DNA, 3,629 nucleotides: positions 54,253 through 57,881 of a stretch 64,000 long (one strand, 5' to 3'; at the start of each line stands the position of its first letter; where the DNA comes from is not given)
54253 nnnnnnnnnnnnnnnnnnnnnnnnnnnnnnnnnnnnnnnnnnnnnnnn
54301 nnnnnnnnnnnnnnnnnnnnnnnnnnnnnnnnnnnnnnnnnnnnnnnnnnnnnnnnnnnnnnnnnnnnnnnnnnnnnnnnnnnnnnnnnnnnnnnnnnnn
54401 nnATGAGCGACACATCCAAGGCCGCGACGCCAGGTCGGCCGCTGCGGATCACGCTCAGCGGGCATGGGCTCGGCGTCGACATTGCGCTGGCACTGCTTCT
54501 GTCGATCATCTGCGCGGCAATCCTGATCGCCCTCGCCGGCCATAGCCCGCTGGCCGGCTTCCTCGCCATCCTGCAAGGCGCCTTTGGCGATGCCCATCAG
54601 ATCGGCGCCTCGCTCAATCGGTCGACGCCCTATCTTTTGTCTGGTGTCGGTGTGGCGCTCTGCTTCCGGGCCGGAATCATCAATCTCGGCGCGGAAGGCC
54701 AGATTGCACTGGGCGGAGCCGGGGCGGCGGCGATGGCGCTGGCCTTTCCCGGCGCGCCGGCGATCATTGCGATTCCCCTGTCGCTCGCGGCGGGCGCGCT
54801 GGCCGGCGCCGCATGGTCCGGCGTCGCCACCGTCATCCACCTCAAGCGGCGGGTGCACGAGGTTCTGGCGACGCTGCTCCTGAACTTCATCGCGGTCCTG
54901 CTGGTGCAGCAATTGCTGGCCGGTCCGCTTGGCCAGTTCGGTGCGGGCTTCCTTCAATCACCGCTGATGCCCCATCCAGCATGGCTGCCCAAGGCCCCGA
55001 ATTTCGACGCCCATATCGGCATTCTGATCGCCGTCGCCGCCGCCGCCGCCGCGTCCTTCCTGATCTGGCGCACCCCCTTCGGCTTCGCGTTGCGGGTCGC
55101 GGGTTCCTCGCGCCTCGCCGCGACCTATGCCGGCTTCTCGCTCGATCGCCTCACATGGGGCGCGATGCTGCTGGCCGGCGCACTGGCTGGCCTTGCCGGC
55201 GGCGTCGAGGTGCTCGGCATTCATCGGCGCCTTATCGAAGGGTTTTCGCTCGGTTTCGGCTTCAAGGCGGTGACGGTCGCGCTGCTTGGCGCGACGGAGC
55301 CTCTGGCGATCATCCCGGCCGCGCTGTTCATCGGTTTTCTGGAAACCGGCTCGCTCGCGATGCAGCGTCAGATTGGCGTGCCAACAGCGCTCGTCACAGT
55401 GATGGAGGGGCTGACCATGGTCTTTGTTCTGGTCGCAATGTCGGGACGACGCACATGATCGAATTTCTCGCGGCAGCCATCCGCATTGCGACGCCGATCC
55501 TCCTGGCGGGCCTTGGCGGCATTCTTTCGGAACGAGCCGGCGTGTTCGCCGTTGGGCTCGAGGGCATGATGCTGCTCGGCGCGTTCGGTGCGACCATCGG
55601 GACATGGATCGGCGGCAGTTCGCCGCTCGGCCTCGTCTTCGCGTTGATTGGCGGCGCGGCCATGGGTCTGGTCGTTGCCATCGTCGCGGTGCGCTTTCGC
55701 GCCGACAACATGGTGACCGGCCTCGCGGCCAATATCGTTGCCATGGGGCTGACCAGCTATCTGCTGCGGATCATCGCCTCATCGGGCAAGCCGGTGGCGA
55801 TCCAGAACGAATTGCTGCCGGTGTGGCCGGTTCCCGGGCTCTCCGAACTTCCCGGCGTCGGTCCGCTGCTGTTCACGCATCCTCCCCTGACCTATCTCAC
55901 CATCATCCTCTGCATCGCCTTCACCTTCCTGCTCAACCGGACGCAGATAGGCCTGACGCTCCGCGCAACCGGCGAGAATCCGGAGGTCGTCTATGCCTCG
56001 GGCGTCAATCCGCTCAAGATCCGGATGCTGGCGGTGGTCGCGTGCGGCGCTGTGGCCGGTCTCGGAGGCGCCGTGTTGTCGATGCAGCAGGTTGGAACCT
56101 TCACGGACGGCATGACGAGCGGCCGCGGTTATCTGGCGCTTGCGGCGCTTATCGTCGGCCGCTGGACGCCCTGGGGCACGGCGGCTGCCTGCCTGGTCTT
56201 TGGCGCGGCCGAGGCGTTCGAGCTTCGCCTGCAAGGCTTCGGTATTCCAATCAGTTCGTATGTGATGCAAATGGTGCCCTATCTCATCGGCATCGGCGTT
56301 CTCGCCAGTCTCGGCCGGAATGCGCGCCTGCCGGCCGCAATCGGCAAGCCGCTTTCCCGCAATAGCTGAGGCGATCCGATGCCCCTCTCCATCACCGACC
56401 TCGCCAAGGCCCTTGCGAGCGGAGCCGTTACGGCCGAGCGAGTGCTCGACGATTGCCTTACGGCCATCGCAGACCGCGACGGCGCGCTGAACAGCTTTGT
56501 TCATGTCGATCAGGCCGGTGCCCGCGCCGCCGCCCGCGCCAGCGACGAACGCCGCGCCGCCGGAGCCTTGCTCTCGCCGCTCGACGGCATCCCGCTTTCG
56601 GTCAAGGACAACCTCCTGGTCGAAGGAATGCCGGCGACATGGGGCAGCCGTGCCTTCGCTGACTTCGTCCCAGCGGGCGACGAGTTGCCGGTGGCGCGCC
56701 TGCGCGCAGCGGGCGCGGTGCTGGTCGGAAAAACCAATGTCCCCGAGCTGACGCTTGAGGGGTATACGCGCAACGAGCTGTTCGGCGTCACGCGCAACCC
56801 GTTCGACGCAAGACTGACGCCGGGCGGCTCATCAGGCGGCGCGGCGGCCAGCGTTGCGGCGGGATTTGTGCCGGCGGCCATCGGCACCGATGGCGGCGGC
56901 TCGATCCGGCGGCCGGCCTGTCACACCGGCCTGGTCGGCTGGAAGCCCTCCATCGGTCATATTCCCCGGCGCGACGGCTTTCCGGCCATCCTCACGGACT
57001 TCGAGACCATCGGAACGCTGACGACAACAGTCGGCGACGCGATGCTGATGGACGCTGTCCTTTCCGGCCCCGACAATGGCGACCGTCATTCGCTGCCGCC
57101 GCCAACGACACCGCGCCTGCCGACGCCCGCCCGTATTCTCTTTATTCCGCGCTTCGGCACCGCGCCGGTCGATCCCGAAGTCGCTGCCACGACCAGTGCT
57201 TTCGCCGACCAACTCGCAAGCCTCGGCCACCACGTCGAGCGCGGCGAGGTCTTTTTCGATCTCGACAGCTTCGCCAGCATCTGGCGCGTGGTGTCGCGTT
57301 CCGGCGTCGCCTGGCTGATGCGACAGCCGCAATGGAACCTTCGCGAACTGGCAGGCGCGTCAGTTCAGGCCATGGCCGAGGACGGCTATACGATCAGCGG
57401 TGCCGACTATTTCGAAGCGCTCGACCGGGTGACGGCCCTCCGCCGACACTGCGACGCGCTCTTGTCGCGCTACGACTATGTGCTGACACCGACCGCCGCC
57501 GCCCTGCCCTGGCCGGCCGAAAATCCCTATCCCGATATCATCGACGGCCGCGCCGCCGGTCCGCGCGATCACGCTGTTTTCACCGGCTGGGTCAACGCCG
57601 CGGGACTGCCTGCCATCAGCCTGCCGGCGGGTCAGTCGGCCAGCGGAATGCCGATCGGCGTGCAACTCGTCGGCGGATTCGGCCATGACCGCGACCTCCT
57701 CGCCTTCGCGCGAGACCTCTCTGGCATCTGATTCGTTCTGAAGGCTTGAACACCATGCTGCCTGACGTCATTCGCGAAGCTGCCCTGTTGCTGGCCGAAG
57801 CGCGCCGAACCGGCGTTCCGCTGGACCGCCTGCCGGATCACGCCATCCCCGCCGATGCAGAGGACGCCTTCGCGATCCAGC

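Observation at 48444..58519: Candidate undescribed pathway for a cyclic ureide / oxidised pyrimidine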

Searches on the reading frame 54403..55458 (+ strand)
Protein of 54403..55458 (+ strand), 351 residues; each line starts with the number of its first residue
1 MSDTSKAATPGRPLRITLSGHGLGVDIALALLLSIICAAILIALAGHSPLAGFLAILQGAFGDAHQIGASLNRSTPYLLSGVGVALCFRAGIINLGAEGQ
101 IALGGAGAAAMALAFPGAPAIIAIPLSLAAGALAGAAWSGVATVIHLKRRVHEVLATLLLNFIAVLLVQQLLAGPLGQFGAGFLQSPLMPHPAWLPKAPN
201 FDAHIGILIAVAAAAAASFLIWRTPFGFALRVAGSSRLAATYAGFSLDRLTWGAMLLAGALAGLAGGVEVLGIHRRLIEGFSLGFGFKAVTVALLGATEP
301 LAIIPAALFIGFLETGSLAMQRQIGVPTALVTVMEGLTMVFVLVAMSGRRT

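Call 3: search_protein_families(library=pfam, proteins=[window:54403-55458:+])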
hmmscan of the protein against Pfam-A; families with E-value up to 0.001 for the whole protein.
window:54403-55458:+ (351 aa): 1 family
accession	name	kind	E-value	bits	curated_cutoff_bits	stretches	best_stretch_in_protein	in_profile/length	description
PF02653.21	BPD_transp_2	-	5.3e-40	137.7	26.8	1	69-343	4-269/269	Branched-chain amino acid transport system / permease component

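Call 4: search_protein_families(library=ncbifam, proteins=[window:54403-55458:+])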
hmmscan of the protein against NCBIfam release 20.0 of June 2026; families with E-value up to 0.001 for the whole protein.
window:54403-55458:+ (351 aa): 2 families
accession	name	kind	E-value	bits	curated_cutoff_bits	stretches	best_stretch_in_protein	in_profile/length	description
NF047929.1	ABC_B6_perm_2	equivalog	3.1e-41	141.6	400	1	29-344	8-324/337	putative B6 ABC transporter permease subunit 2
NF047928.1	ABC_B6_perm_1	equivalog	2.4e-09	36.7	465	1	59-350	7-295/311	putative B6 ABC transporter permease subunit 1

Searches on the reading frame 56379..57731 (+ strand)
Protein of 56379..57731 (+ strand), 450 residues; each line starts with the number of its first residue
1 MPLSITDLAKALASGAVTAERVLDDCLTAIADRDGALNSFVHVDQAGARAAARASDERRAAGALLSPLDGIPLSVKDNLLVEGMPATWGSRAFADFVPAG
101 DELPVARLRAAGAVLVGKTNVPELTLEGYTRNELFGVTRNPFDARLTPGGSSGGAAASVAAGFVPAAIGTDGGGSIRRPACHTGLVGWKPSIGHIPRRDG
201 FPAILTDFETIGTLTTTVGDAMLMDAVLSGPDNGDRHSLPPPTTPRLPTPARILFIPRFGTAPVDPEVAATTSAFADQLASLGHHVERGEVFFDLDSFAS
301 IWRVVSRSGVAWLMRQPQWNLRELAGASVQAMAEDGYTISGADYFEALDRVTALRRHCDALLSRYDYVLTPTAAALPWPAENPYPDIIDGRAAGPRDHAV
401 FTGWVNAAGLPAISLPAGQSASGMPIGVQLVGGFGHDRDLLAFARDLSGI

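Call 3: search_protein_families(library=pfam, proteins=[window:56379-57731:+])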
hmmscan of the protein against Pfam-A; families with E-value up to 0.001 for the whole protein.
window:56379-57731:+ (450 aa): 1 family
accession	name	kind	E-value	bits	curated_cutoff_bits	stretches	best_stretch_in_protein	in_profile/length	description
PF01425.27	Amidase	-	7.4e-96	322.3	27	1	22-441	2-445/445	Amidase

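Call 4: search_protein_families(library=ncbifam, proteins=[window:56379-57731:+])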
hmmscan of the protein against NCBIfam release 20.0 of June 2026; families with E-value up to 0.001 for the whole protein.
window:56379-57731:+ (450 aa): 26 families (the best 25 are shown)
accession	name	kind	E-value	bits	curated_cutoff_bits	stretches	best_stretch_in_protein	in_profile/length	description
NF004815.0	PRK06169.1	equivalog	4.7e-96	322.2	506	1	3-445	10-453/471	amidase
NF004816.0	PRK06170.1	equivalog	4.4e-88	296.1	503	1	4-447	13-478/493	amidase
NF005450.0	PRK07042.1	equivalog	1.3e-84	284.3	458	1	3-445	7-446/464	amidase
NF004717.0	PRK06061.1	equivalog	6.1e-81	272.5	498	1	4-447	18-463/483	amidase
NF005686.0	PRK07486.1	subfamily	2.2e-78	264.1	465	1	4-445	15-467/486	amidase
NF005687.0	PRK07487.1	subfamily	3e-76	257.1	428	1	3-433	8-438/468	amidase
NF005688.0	PRK07488.1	equivalog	1.9e-74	251.3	532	2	3-283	11-281/474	indoleacetamide hydrolase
NF005460.0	PRK07056.1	subfamily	4.3e-69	233.6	447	1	4-446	9-448/457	amidase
TIGR00132.1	gatA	equivalog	9.3e-67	225.8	481.1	2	11-308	4-302/466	Asp-tRNA(Asn)/Glu-tRNA(Gln) amidotransferase subunit GatA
NF009119.0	PRK12470.1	equivalog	3e-66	224.4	498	1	7-447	13-448/462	amidase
NF005899.0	PRK07869.1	equivalog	5.8e-64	216.6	418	1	6-447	18-458/471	amidase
NF006043.0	PRK08186.1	subfamily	5.8e-61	206.6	487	1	3-447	7-444/600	allophanate hydrolase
TIGR02715.1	amido_AtzE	subfamily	1.9e-58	198.5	425.75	1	5-447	2-444/452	AtzE family amidohydrolase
NF004766.0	PRK06102.1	equivalog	5.7e-57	193.8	559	1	4-444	9-444/455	amidase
NF006631.0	PRK09201.1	equivalog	3e-56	191.1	461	1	3-244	7-248/466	AtzE family amidohydrolase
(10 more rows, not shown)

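Call 6: search_solved_structures(query=window:56379-57731:+)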
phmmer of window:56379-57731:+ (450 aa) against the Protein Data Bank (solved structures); distinct sequences matched with E-value up to 0.001: 56.
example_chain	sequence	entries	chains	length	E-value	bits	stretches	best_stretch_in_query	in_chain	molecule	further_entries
2df4_A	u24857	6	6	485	1.3e-53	185.7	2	15-241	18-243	Glutamyl-tRNA(Gln) amidotransferase subunit A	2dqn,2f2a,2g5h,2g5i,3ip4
4wj3_A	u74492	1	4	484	1.2e-47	166.1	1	3-286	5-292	Glutamyl-tRNA(Gln) amidotransferase subunit A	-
5h6s_A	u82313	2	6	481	6e-47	163.7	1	3-423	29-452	Amidase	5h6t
9je9_A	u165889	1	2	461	2.4e-46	161.7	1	8-446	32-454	Amidase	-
3al0_A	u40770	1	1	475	5.5e-46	160.5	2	69-236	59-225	Glutamyl-tRNA(Gln) amidotransferase subunit A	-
2gi3_A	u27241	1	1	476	5.6e-46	160.5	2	69-236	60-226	Glutamyl-tRNA(Gln) amidotransferase subunit A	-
9fvf_A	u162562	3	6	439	1.2e-44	156.2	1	3-441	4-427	Amidase UMG-SP3 | UMG-SP3 amidase | UMG-SP3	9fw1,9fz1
3kfu_E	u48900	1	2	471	2.2e-44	155.3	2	14-247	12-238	Glutamyl-tRNA(Gln) amidotransferase subunit A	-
9giz_A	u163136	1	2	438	2.4e-44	155.2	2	8-227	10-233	UMG-SP-1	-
8s7z_A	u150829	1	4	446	2.5e-44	155.1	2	8-227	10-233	Urethanase umg-sp1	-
8xtb_A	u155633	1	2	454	3.3e-44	154.7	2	3-223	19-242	umgsp2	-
9fzw_A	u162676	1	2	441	3.4e-44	154.6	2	3-223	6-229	Urethanase UMG-SP2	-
8wdw_A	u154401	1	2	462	3.5e-44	154.6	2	3-223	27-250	UMG-SP2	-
8xtc_A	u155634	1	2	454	1e-43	153.1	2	3-223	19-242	umgsp2-mut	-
8es6_A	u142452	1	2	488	2.1e-43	152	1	8-445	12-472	Colibactin biosynthesis amidase ClbL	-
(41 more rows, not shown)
